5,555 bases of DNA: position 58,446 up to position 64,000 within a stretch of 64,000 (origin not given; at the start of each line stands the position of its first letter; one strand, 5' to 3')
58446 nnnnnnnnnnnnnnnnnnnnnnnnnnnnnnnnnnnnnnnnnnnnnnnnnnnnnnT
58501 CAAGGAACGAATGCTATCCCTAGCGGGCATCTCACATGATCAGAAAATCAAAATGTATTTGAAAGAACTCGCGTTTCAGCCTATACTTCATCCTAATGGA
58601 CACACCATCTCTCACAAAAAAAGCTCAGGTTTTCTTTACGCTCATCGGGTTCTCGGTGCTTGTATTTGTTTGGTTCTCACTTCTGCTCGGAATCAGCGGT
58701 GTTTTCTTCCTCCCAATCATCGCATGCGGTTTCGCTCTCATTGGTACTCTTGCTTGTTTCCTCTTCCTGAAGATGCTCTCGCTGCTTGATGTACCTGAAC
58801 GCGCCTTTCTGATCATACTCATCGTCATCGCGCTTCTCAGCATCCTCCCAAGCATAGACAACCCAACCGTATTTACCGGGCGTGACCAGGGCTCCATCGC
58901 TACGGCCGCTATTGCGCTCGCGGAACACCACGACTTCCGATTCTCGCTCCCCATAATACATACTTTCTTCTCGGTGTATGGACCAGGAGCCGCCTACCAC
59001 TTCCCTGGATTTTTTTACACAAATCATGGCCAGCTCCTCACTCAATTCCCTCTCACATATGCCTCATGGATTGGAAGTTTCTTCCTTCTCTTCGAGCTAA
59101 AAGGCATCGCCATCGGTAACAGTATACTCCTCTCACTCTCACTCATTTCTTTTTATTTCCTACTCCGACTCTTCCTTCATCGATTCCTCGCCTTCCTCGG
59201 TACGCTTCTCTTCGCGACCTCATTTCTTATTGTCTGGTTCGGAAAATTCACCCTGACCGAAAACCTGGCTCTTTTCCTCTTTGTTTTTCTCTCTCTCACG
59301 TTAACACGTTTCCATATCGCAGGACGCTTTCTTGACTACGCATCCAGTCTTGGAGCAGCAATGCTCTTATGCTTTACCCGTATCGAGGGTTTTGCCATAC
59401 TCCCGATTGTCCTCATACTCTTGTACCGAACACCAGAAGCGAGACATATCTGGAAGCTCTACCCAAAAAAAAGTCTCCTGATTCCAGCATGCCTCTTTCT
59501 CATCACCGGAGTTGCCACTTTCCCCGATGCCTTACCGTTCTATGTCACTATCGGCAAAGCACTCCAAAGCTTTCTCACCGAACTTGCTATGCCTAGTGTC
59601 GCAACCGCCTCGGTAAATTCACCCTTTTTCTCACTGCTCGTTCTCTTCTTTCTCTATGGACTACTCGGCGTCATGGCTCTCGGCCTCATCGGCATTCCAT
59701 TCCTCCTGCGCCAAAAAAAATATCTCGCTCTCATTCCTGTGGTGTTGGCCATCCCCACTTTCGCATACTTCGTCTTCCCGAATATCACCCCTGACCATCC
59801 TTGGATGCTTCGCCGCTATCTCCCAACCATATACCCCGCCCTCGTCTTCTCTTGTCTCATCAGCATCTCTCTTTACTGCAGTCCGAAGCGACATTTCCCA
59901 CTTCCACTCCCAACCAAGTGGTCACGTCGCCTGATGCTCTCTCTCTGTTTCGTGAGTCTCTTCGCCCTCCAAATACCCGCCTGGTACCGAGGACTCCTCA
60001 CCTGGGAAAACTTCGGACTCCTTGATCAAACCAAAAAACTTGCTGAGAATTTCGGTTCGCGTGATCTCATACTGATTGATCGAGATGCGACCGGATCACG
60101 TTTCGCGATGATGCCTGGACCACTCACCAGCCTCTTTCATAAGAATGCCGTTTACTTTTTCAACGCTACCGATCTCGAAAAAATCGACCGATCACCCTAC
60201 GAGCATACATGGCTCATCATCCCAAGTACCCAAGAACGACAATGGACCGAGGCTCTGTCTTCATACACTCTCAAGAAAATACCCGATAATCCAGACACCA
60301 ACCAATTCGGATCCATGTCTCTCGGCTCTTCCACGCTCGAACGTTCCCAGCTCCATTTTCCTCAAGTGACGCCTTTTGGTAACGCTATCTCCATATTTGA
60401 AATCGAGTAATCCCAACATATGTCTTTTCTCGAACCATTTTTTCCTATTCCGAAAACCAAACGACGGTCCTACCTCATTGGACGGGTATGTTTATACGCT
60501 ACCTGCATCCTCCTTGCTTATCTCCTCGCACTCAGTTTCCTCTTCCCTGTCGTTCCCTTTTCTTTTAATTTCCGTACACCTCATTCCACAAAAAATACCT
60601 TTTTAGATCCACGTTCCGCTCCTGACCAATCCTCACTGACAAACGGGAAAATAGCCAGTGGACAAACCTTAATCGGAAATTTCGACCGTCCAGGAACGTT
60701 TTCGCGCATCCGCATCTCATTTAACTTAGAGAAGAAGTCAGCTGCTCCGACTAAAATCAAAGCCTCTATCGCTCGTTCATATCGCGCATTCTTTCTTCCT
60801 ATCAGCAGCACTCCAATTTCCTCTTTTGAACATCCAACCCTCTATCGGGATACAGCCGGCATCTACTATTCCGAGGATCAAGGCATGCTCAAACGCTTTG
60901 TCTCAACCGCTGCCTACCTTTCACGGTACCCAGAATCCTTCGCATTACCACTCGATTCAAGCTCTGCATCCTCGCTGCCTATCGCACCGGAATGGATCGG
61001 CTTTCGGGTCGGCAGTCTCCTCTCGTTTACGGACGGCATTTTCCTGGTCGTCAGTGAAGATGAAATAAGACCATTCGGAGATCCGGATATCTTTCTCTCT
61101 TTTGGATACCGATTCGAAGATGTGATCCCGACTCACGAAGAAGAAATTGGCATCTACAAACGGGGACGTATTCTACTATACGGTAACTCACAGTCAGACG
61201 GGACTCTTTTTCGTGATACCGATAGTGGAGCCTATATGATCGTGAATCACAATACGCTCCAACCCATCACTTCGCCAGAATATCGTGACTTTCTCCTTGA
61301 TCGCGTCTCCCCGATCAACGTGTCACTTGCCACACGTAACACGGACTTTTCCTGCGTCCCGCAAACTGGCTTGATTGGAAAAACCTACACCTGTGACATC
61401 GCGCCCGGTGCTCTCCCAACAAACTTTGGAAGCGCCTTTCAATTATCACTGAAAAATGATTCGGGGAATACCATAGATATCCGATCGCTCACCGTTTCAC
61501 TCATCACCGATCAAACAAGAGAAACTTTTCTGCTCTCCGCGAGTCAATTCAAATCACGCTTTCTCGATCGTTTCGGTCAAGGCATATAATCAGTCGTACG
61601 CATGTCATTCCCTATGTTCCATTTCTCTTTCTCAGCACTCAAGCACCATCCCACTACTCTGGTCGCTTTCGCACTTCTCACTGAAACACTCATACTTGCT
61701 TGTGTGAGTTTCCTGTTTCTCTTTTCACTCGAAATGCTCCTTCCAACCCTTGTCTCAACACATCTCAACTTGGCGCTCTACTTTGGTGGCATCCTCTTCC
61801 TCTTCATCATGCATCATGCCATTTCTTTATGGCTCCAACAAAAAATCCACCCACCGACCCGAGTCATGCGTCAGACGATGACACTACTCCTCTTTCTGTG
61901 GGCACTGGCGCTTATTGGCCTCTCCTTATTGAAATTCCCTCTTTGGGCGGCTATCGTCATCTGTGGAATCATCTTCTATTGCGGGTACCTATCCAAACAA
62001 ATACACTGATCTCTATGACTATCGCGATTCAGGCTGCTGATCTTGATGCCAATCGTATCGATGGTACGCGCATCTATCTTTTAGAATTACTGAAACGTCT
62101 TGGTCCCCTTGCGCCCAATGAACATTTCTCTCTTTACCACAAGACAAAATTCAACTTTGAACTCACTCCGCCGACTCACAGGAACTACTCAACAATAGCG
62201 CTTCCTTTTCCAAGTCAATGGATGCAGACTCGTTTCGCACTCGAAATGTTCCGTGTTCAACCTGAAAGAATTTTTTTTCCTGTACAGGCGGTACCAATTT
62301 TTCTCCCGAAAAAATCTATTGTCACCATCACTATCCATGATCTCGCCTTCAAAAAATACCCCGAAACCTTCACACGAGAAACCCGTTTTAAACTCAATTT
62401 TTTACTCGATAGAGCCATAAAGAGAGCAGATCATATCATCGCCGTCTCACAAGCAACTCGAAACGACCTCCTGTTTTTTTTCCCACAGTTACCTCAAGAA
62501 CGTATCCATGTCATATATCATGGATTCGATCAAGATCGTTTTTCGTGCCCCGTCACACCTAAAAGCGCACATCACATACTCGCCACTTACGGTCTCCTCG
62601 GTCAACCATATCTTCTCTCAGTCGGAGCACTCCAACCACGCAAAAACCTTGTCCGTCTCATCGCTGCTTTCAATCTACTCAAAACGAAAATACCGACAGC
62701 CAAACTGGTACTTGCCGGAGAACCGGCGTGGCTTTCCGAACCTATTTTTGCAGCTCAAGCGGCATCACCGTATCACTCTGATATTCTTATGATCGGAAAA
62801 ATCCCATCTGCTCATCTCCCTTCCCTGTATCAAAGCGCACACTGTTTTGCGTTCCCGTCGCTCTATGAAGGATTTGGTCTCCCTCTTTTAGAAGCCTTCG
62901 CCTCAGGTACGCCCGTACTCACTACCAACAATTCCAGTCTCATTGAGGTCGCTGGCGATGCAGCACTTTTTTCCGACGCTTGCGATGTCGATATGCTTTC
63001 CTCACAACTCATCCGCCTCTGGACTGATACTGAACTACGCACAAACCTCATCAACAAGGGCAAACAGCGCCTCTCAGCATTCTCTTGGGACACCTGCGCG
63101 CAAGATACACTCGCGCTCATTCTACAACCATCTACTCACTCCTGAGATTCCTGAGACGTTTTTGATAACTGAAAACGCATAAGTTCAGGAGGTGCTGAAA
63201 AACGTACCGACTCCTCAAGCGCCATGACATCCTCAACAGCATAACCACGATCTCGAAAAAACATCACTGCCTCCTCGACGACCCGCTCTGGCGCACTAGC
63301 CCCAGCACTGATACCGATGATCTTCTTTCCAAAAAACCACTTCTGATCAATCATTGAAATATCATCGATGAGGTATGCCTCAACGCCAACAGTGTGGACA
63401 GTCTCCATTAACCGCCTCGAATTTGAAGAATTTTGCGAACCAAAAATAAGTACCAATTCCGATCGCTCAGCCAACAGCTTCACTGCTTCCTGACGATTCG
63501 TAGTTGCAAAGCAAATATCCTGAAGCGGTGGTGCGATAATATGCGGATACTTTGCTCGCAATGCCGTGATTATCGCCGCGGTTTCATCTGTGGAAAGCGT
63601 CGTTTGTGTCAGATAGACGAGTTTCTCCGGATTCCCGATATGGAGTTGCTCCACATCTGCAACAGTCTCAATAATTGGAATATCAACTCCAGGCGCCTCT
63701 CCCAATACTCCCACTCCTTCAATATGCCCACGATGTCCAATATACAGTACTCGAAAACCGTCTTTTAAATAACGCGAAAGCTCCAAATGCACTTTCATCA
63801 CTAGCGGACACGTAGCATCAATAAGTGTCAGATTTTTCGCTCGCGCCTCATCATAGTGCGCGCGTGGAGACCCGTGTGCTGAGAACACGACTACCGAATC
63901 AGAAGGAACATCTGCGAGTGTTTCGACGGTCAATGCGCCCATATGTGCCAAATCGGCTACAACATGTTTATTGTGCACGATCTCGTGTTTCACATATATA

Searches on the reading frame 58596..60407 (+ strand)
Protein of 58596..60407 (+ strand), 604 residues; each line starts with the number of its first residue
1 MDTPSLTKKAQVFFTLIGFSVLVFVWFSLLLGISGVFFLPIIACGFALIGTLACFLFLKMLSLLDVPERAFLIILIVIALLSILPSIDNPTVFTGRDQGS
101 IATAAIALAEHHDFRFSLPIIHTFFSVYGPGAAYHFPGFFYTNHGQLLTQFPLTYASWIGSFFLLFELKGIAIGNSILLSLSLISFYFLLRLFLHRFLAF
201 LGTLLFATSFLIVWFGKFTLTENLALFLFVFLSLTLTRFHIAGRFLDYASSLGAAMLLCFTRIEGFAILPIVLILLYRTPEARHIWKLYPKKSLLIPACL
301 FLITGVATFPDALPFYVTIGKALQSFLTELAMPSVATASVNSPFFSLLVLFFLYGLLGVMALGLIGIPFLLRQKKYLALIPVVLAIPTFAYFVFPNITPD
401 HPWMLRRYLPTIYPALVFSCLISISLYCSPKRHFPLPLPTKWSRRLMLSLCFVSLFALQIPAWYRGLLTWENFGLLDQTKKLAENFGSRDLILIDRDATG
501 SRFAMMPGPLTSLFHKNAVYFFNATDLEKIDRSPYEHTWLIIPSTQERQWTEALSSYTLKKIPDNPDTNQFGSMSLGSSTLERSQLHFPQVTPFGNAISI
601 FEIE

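Call 4: search_protein_families(library=pfam, proteins=[window:58596-60407:+], max_evalue=1)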
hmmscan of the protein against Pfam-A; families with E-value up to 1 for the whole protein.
window:58596-60407:+ (604 aa): 0 families

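Call 5: search_protein_families(library=ncbifam, proteins=[window:58596-60407:+], max_evalue=1)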
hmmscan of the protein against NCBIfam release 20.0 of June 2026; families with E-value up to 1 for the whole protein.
window:58596-60407:+ (604 aa): 0 families

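Call 55: find_homologous_proteins(query=window:58596-60407:+)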
Query window:58596-60407:+ (604 aa): 432 proteins with E <= 0.001 among 8000 candidates; the best 120 are listed.
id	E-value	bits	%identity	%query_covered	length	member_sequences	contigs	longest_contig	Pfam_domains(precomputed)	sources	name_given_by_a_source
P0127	0.0e+0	1333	100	100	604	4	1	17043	-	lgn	-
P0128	2.3e-227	775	60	100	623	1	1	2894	-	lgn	-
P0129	8.5e-227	773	59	100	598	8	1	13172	-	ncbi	-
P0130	1.1e-226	772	59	100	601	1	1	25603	-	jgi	-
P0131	3.3e-224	764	60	100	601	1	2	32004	-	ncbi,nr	ncbi:MAG: hypothetical protein KA054_00095 [Candidatus Moranbacteria bacterium]|nr:hypothetical prot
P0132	3.6e-224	764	58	100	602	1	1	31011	-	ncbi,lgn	-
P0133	2.2e-223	761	59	100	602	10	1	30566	-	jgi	jgi:hypothetical protein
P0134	6.3e-223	760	60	100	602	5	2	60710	-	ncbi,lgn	-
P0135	1.7e-221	755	59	100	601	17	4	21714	-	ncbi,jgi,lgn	-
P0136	1.5e-217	742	59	100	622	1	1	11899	-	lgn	-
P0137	6.0e-217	740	60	100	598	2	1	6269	-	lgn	-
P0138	2.6e-216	738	58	100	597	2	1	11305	-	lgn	-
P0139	4.0e-216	737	59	100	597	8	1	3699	-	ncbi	-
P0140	6.2e-215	733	57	100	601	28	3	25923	-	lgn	-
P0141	1.7e-211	722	58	100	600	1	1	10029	-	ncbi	-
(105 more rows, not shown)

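Call 60: search_solved_structures(query=A4, max_evalue=10, show_alignments=1)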
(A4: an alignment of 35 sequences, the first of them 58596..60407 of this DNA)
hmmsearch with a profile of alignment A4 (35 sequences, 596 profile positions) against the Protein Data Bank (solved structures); distinct sequences matched with E-value up to 10: 0.

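Call 62: search_protein_families(library=pfam, alignment_id=A4, max_evalue=0.1)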
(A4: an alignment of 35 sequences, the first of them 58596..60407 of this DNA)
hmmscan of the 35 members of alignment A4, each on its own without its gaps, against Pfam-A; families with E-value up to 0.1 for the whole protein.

A. member 1, window:58596-60407:+ (604 aa): 0 families

B. families by the number of members that match (of 35 scanned): 4 families
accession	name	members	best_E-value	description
PF13231.12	PMT_2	2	0.0031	Dolichyl-phosphate-mannose-protein mannosyltransferase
PF00525.23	Crystallin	2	0.071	Alpha crystallin A chain, N terminal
PF19727.4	DUF6219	1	0.016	Family of unknown function (DUF6219)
PF24720.1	DUF7673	1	0.083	Family of unknown function (DUF7673)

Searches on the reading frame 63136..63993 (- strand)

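Call 72: search_protein_families(library=pfam, proteins=[window:63136-63993:-], max_evalue=0.001)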
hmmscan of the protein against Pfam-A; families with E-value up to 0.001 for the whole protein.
window:63136-63993:- (285 aa): 1 family
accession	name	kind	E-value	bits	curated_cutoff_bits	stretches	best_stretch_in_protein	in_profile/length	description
PF02401.23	LYTB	-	8.6e-69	232.2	24.5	1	2-243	33-263/267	LytB protein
